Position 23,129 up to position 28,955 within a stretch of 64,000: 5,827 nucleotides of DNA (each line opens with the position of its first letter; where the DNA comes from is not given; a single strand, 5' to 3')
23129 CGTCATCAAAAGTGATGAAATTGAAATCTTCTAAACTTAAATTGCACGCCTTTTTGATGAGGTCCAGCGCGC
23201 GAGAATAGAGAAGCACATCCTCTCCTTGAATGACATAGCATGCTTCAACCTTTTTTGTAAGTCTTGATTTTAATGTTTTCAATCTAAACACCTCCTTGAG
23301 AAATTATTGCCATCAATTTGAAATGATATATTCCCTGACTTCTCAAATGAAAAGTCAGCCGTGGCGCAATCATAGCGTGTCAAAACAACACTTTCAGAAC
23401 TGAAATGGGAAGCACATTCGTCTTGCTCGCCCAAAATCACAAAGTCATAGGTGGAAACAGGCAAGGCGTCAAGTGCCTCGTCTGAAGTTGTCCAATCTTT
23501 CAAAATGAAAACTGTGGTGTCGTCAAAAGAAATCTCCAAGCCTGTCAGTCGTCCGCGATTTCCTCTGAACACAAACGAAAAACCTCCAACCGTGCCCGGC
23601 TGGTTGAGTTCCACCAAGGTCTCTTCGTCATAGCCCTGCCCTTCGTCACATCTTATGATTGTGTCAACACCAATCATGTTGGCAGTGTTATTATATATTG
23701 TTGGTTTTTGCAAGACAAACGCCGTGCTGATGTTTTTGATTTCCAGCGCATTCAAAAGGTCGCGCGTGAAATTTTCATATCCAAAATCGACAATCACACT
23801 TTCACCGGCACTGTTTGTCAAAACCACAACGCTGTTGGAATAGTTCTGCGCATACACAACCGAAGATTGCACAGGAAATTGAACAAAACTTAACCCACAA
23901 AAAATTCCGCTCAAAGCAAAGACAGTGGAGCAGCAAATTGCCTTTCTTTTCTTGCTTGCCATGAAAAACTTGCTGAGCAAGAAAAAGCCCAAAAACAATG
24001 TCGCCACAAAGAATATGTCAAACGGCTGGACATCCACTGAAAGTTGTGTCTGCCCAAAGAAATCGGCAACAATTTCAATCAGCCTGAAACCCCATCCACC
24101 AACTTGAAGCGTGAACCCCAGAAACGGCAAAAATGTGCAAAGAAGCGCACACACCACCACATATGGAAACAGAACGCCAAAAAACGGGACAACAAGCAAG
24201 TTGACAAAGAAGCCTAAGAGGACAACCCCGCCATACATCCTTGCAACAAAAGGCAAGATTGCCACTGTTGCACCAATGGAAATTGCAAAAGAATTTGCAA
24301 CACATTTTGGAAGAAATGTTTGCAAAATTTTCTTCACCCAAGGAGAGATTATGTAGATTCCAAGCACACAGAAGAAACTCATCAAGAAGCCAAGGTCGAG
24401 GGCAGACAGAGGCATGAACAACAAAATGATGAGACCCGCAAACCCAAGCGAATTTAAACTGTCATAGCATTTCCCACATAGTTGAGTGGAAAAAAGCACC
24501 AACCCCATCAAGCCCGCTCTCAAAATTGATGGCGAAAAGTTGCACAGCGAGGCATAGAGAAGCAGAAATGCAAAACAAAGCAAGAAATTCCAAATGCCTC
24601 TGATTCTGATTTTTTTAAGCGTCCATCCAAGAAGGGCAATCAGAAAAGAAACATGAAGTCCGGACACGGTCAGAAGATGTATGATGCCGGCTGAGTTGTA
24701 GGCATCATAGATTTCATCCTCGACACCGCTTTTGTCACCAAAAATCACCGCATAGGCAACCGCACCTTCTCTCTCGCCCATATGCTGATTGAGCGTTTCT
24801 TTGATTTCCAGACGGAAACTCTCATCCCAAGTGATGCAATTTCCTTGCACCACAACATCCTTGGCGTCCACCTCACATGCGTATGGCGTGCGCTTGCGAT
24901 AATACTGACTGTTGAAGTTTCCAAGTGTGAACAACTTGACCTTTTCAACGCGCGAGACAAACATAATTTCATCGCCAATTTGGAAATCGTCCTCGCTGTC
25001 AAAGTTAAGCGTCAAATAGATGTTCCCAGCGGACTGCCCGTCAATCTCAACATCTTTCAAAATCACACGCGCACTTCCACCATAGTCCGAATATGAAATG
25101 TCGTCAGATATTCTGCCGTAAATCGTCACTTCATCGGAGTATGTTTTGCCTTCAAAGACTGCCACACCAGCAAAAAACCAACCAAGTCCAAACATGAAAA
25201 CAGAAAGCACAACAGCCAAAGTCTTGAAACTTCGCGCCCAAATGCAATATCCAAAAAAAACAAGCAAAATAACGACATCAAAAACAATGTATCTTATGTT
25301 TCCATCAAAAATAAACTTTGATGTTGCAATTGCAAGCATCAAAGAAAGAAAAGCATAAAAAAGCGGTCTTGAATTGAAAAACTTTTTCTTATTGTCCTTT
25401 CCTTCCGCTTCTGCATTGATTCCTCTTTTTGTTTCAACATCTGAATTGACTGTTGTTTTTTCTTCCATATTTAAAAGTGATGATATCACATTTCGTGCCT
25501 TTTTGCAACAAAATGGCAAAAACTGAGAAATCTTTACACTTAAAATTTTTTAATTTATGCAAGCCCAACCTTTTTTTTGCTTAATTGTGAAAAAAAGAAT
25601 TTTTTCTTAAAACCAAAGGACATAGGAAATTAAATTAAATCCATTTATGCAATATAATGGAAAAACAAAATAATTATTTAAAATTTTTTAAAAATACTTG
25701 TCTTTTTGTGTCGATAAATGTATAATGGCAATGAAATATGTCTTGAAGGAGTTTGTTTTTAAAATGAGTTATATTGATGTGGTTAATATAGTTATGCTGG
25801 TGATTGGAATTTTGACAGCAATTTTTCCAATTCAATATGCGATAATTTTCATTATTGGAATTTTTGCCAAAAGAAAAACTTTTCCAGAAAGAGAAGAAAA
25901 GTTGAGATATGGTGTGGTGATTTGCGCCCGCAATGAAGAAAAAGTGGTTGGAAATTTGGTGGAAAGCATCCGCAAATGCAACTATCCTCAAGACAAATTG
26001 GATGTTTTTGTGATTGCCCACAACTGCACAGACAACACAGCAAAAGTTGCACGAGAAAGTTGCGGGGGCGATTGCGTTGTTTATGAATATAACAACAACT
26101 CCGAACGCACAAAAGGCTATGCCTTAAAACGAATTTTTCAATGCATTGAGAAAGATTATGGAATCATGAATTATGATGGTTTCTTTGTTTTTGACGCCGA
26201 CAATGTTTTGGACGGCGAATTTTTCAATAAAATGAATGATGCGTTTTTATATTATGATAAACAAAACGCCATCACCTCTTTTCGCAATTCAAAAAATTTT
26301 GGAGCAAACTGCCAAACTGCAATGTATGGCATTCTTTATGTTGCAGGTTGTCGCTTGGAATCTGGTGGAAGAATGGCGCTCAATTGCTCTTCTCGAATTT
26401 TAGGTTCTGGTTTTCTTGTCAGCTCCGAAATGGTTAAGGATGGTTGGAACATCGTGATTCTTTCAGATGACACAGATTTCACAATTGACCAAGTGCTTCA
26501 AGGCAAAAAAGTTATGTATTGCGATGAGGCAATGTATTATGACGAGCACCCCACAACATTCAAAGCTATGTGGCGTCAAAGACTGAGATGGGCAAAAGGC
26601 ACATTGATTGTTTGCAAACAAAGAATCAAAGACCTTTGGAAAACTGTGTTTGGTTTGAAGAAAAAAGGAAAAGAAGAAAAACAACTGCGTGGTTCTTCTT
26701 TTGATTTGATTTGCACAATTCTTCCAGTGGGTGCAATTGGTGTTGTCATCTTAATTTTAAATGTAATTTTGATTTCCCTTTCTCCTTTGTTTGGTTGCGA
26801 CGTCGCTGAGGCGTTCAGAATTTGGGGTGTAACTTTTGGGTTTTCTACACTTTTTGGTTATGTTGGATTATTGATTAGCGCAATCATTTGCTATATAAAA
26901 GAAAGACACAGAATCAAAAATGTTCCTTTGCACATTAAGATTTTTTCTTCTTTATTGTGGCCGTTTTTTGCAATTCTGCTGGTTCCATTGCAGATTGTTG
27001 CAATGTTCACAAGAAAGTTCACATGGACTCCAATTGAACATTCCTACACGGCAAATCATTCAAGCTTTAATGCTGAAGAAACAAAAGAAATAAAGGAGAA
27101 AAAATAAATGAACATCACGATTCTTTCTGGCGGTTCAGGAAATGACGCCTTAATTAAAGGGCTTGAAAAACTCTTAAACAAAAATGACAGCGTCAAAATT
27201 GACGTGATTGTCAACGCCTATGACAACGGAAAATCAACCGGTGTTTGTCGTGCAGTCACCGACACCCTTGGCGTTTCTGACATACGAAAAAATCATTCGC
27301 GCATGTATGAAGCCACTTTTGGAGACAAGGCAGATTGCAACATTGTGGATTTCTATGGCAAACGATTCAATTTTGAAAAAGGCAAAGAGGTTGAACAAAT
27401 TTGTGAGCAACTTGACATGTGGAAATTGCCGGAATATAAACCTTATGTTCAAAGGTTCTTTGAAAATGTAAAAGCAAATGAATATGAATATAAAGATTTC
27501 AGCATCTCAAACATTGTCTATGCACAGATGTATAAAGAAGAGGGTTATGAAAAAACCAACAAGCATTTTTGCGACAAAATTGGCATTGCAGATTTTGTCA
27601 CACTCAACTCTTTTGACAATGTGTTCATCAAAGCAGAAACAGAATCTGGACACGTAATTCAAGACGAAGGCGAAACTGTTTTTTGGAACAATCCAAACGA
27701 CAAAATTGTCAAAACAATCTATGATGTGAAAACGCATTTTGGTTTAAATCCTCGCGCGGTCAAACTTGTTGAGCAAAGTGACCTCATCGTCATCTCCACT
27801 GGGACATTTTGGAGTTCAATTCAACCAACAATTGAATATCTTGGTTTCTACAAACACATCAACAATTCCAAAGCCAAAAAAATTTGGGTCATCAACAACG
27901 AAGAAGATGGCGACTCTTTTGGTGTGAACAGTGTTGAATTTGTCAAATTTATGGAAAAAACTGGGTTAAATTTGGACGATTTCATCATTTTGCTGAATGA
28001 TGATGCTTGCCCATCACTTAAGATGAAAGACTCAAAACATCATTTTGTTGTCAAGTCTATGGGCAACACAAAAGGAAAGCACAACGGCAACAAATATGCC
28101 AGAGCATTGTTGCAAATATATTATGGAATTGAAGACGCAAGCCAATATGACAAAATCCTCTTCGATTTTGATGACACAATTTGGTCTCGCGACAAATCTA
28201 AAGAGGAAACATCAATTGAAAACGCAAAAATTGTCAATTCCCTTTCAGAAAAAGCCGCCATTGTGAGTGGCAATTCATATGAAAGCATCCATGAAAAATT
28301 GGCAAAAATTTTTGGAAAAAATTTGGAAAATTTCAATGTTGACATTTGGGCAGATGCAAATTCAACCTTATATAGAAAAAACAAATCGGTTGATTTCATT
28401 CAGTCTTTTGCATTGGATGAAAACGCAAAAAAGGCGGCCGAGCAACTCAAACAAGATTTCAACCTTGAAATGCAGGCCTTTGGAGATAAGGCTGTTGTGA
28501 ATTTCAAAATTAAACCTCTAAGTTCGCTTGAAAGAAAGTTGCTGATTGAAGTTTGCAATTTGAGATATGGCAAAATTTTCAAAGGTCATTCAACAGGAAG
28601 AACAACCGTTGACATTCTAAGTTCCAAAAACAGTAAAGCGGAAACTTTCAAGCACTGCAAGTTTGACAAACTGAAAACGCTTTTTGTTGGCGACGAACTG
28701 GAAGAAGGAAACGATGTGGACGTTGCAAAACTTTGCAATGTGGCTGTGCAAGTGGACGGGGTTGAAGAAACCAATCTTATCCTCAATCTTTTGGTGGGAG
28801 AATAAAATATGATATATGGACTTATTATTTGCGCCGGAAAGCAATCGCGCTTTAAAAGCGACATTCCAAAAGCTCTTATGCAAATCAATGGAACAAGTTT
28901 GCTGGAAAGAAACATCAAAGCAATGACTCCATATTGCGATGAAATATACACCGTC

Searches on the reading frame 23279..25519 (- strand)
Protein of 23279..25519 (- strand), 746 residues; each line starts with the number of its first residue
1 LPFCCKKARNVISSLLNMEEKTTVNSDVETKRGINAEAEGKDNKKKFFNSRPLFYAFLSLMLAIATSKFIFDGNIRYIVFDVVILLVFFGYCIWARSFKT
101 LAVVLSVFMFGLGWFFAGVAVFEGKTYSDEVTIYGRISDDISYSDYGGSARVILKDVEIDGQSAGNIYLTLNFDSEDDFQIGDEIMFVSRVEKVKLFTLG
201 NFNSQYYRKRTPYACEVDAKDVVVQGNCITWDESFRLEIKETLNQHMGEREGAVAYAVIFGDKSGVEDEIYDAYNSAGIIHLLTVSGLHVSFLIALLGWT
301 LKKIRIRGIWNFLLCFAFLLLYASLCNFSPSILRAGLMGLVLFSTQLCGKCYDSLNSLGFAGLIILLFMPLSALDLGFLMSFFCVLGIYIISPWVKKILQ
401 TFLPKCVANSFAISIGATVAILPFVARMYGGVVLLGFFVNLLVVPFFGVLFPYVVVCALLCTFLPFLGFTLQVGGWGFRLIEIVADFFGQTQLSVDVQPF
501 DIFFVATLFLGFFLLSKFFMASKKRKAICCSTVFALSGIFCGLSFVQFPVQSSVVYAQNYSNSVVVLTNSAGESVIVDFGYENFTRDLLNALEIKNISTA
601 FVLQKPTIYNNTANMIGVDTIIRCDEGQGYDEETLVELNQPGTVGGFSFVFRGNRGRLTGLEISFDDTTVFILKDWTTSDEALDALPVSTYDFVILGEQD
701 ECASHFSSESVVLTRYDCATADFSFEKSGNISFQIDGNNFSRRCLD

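Call 11: search_protein_families(library=pfam, proteins=[window:23279-25519:-], max_evalue=0.001)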
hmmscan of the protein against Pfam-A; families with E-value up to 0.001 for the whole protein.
window:23279-25519:- (746 aa): 2 families
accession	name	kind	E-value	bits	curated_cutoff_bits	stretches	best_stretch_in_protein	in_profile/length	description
PF03772.21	Competence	-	9e-49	166.7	23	1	259-515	2-265/270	Competence protein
PF13567.11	DUF4131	-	3.8e-07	30.4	31.6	1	83-205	13-145/165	Domain of unknown function (DUF4131)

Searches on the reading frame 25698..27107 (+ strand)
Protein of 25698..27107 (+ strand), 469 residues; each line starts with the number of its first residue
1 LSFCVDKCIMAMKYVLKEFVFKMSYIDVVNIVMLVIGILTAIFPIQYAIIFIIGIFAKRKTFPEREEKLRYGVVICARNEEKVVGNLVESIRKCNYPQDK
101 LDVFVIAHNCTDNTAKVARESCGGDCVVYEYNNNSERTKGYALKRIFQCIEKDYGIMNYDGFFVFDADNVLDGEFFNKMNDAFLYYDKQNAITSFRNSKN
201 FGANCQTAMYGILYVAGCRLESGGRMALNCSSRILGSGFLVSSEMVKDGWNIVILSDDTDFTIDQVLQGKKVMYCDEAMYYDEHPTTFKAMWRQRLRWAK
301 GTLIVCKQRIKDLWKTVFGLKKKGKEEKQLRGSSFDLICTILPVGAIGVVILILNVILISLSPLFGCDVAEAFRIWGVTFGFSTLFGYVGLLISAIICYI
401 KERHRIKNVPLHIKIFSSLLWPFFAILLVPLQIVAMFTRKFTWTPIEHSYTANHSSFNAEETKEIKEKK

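Call 11: search_protein_families(library=pfam, proteins=[window:25698-27107:+], max_evalue=0.001)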
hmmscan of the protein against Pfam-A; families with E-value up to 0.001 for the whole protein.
window:25698-27107:+ (469 aa): 3 families
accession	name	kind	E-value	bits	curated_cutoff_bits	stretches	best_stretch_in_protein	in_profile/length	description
PF13641.12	Glyco_tranf_2_3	-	7.2e-23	82.2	27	1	71-301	3-230/230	Glycosyltransferase like family 2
PF13632.12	Glyco_trans_2_3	-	1.8e-16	61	27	1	164-369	4-153/198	Glycosyl transferase family group 2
PF00535.33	Glycos_transf_2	-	5.2e-08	33.4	23.3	1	73-199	2-119/168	Glycosyl transferase family 2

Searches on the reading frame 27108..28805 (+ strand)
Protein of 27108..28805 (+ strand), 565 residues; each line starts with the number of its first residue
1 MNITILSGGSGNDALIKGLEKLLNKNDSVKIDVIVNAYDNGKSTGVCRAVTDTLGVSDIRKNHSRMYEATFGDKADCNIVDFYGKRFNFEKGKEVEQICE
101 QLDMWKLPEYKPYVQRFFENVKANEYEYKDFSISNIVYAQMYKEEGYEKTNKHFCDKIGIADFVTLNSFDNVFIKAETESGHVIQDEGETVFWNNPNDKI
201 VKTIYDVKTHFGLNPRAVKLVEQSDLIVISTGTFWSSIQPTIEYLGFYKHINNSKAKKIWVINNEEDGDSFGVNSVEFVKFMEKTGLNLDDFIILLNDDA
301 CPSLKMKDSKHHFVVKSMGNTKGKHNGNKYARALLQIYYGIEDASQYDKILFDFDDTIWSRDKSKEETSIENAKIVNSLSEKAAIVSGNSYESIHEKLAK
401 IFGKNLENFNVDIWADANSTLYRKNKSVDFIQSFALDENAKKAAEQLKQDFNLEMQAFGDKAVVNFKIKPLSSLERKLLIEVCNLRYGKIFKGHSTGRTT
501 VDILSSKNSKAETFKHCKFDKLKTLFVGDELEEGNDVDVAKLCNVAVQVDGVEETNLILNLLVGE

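Call 10: search_protein_families(library=pfam, proteins=[window:27108-28805:+], max_evalue=0.001)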
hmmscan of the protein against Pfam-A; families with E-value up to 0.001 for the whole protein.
window:27108-28805:+ (565 aa): 1 family
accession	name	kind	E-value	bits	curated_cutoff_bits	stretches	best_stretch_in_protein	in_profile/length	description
PF01933.23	CofD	-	2.7e-20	73.2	30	1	3-295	1-249/290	2-phospho-L-lactate transferase CofD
